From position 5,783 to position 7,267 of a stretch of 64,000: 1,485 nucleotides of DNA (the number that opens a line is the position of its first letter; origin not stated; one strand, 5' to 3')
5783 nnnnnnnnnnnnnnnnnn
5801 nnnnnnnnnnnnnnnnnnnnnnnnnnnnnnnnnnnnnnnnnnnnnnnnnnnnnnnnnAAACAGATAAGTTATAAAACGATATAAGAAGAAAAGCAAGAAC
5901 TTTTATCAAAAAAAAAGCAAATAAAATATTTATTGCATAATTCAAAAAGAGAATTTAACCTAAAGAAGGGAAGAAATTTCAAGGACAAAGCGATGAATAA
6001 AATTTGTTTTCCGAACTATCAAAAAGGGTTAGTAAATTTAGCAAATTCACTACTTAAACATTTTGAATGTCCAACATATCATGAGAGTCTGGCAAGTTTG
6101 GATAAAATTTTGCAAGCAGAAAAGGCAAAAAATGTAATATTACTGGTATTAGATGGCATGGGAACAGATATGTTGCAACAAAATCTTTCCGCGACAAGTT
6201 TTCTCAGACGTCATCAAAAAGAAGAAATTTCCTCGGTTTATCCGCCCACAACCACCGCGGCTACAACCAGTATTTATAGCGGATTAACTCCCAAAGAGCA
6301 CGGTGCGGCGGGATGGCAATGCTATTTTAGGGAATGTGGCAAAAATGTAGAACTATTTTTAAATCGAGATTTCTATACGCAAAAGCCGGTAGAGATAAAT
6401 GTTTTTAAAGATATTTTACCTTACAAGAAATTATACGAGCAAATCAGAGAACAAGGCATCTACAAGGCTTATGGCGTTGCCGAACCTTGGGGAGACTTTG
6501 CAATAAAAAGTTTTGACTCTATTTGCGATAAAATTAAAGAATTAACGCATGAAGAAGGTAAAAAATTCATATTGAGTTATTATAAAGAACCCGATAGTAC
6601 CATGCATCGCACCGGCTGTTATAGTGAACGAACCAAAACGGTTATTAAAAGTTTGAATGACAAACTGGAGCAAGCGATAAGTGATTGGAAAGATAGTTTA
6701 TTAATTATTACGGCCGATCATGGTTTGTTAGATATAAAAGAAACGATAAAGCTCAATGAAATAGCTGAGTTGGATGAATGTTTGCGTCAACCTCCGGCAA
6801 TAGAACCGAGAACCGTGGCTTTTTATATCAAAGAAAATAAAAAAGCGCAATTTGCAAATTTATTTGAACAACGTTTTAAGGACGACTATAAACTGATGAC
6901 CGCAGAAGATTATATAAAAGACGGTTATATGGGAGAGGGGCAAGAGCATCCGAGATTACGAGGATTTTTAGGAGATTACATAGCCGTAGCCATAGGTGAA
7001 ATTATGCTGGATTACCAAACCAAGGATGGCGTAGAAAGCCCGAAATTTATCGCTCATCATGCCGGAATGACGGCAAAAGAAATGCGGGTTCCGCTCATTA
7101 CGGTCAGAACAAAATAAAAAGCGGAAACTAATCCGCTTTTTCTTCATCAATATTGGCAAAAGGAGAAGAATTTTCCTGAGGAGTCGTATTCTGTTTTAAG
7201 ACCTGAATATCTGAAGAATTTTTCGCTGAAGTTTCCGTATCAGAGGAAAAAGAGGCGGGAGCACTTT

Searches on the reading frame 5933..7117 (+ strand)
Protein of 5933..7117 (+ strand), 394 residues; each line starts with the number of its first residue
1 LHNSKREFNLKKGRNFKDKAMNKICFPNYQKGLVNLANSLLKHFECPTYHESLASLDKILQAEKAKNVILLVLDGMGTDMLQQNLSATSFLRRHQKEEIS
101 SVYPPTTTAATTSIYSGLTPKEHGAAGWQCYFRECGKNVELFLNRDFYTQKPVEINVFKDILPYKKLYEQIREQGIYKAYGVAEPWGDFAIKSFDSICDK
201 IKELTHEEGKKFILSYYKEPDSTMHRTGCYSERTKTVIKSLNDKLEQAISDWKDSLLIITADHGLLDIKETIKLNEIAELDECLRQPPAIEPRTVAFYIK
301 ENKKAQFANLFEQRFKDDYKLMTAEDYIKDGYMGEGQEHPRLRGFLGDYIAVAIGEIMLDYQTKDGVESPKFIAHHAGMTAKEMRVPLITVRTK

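Call 39: search_protein_families(library=pfam, proteins=[window:5933-7117:+], max_evalue=0.01)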
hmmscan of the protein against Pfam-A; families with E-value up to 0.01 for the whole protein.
window:5933-7117:+ (394 aa): 2 families
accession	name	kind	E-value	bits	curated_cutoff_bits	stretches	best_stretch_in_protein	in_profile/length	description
PF01663.27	Phosphodiest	-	3.9e-20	73.2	23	1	68-320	1-273/342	Type I phosphodiesterase / nucleotide pyrophosphatase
PF01676.23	Metalloenzyme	-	1.1e-05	25.5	24.3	1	194-264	131-201/252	Metalloenzyme superfamily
